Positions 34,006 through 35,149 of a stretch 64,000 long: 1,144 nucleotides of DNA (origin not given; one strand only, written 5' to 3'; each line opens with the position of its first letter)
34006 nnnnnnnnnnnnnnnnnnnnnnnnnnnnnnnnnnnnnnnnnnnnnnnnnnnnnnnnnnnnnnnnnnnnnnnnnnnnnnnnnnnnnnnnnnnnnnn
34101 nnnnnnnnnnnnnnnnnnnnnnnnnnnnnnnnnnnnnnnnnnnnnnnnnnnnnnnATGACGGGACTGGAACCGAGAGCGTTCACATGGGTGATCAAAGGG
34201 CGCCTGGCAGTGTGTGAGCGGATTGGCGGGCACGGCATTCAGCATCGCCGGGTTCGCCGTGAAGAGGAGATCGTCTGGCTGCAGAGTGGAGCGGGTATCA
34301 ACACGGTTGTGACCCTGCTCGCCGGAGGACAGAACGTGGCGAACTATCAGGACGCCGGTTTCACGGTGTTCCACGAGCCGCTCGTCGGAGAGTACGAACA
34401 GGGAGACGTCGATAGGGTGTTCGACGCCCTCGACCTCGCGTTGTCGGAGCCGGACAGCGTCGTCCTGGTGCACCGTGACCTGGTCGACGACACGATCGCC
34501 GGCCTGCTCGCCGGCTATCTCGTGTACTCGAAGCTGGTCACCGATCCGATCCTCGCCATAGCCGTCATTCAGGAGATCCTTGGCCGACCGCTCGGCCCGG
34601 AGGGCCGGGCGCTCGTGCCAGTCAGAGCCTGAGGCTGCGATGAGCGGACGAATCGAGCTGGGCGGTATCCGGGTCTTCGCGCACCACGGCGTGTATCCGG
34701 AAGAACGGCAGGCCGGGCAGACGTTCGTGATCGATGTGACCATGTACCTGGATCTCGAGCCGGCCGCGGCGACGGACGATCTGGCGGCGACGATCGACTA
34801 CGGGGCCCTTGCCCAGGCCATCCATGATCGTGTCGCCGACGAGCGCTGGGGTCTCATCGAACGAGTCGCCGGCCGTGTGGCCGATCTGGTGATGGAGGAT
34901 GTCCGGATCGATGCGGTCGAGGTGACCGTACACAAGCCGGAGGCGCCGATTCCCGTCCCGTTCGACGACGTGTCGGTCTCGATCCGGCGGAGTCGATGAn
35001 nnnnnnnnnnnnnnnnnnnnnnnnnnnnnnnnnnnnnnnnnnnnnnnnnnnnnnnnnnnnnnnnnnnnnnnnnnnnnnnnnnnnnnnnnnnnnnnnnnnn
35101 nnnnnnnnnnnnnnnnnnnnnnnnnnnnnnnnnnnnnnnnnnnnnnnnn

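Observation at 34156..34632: Catalytically dead DSP-fold protein translationally coupled inside the folE-folP-folB-folK operon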

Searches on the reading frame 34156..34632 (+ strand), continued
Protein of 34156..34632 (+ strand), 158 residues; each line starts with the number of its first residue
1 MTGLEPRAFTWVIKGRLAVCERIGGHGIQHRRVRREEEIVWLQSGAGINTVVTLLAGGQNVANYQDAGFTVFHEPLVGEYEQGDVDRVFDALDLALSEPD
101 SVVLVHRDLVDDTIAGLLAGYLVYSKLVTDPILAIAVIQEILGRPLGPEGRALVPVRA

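Call 60: find_encoding_contigs(protein=P0116, flank=10000, max_places=1)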
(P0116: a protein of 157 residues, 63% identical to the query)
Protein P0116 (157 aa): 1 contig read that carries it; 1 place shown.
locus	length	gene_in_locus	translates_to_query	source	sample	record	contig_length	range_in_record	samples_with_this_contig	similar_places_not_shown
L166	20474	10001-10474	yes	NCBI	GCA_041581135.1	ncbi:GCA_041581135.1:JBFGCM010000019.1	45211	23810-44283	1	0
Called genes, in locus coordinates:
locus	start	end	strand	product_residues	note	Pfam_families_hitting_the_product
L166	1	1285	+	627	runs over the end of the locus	PF00528:BPD_transp_1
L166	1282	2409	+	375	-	PF00528:BPD_transp_1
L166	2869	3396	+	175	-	PF04542:Sigma70_r2, PF08281:Sigma70_r4_2, PF04545:Sigma70_r4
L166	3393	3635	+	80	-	PF13490:zf-HC2 (weak)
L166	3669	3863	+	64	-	-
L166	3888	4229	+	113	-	-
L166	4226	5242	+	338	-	PF10103:Zincin_2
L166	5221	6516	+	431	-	PF01171:ATP_bind_3, PF11734:TilS_C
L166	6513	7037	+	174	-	PF00156:Pribosyltran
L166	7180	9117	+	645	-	PF06480:FtsH_ext, PF00004:AAA, PF07728:AAA_5 (faint), PF17862:AAA_lid_3, PF01434:Peptidase_M41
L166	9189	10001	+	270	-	PF00809:Pterin_bind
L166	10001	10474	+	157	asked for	-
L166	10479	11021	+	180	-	PF01288:HPPK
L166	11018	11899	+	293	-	PF10727:Rossmann-like (weak), PF03807:F420_oxidored (weak), PF10728:DUF2520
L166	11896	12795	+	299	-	PF02569:Pantoate_ligase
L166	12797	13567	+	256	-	PF03309:Pan_kinase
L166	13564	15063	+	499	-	PF01336:tRNA_anti-codon, PF00152:tRNA-synt_2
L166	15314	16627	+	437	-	PF01266:DAO (faint), PF01494:FAD_binding_3, PF04820:Trp_halogenase, PF05834:Lycopene_cycl (weak), PF12831:FAD_oxidored, PF13450:NAD_binding_8 (weak), PF04820:Trp_halogenase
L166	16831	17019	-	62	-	-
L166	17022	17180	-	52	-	-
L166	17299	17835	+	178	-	PF07336:ABATE, PF11706:zf-CGNR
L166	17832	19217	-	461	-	PF13845:Septum_form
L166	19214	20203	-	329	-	PF00348:polyprenyl_synt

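Call 67: predict_structure(alignment_id=A4)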
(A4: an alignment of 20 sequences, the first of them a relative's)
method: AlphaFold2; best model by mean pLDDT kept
length: 172 residues; sequences in the alignment: 20
mean_pLDDT: 78.0   pTM: 0.77
mean pLDDT of the five models: 78.0, 76.6, 66.5, 64.4, 61.5
residues with pLDDT >= 90: 59; 70-90: 74; 50-70: 18; < 50: 21
segments of 3 or more residues with pLDDT < 50: 1-12, 28-36
pLDDT, mean of each block of 10 residues (from residue 1): 35 64 63 48 74 88 78 87 85 95 90 76 93 91 86 93 86 51
secondary structure, 60 per line:
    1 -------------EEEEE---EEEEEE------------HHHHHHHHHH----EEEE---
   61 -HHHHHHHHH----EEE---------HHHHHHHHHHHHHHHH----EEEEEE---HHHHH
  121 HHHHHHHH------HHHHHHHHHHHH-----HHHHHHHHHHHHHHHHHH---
elements in order: E14-18 E22-27 H40-49 E54-57 H62-70 E75-77 H87-102 E107-112 H116-128 H135-146 H152-169

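Call 69: fold_search(model_id=the predicted structure, library=pdb)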
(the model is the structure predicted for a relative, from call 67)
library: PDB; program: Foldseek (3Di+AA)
matches with E <= 10: 1434; with E <= 0.001: 245
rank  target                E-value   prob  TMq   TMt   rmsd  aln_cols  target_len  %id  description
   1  1fq1_A                7.4e-08  1.00  0.71  0.67   4.1       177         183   19  CRYSTAL STRUCTURE OF KINASE ASSOCIATED PHOSPHATASE (KAP) IN COMPLEX WITH PHOSPHO-CDK2 (released 2001-05-09)
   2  2img                  7.9e-08  1.00  0.65  0.73   4.0       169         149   21  Crystal structure of dual specificity protein phosphatase 23 from Homo sapiens in complex with ligand malate ion (released 2006-10-17)
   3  1fpz_A                1.8e-07  1.00  0.69  0.68   3.4       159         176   19  CRYSTAL STRUCTURE ANALYSIS OF KINASE ASSOCIATED PHOSPHATASE (KAP) WITH A SUBSTITUTION OF THE CATALYTIC SITE CYSTEINE ( (released 2001-05-09)
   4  1fpz_C                2.0e-07  1.00  0.71  0.69   3.9       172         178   20  CRYSTAL STRUCTURE ANALYSIS OF KINASE ASSOCIATED PHOSPHATASE (KAP) WITH A SUBSTITUTION OF THE CATALYTIC SITE CYSTEINE ( (released 2001-05-09)
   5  9e9l                  3.1e-07  1.00  0.67  0.76   3.1       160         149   21  Vanadate-bound Putative Ancestral Protein Tyrosine Phosphatase ShufPTP - Intermediate p-loop Conformation (released 2024-12-11)
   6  4erc_A                3.3e-07  1.00  0.69  0.77   3.2       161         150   21  Structure of VHZ bound to metavanadate (released 2012-12-19)
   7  9e9m                  3.5e-07  1.00  0.65  0.74   3.4       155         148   21  Ligand Free Putative Ancestral Protein Tyrosine Phosphatase ShufPTP - C93-Cyclic Sulfenamide - Intermediate p-loop Confo (released 2024-12-11)
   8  5z5a_B                6.1e-07  1.00  0.68  0.79   2.8       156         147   20  Crystal structure of Tk-PTP in the active form (released 2018-07-04)
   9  5z59                  6.9e-07  1.00  0.67  0.78   2.7       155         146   20  Crystal structure of Tk-PTP in the inactive form (released 2018-06-27)
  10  5z5b_C                8.3e-07  1.00  0.66  0.74   3.1       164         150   21  Crystal structure of Tk-PTP in the G95A mutant form (released 2018-06-27)
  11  5z5b_A                9.4e-07  1.00  0.67  0.73   3.8       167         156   19  Crystal structure of Tk-PTP in the G95A mutant form (released 2018-06-27)
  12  5z5a_A                1.6e-06  1.00  0.67  0.76   2.9       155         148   20  Crystal structure of Tk-PTP in the active form (released 2018-07-04)
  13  7juk                  2.5e-06  1.00  0.71  0.41   4.2       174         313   15  Crystal structure of PTEN with a tetra-phosphorylated tail (4p-crPTEN-13sp-T2, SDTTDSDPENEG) (released 2021-10-13)
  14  2j16_B                3.5e-06  1.00  0.69  0.82   2.7       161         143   13  Apo & Sulphate bound forms of SDP-1 (released 2007-05-22)
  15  6byf_A                4.4e-06  1.00  0.63  0.65   4.4       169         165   13  Crystal structure of the core catalytic domain of PP-IP phosphatase SIW14 from S. cerevisiae in complex with citrate (released 2018-03-21)
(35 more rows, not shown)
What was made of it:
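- On PTP/DSP superfamily (cysteine-based phosphatases; DUSP23/VHZ-like branch): The sister-branch model gives the same (calls 67, 69).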

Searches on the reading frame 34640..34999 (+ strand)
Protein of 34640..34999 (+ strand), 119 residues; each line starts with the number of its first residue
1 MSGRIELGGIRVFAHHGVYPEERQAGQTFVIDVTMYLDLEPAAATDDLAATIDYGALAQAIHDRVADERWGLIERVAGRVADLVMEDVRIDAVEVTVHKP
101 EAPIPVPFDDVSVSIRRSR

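Call 6: search_protein_families(library=pfam, proteins=[window:34640-34999:+], max_evalue=1)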
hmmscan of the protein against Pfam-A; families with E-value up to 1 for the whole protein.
window:34640-34999:+ (119 aa): 1 family
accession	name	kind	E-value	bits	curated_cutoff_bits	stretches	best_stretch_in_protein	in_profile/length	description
PF02152.23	FolB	-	3.3e-39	134.3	31.8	1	5-116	1-113/113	Dihydroneopterin aldolase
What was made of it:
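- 34640..34999 (+): folB (dihydroneopterin aldolase), 7 nt after X, with a GAGG overlapping X's stop. Pfam FolB 3.3e-39 (call 6).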
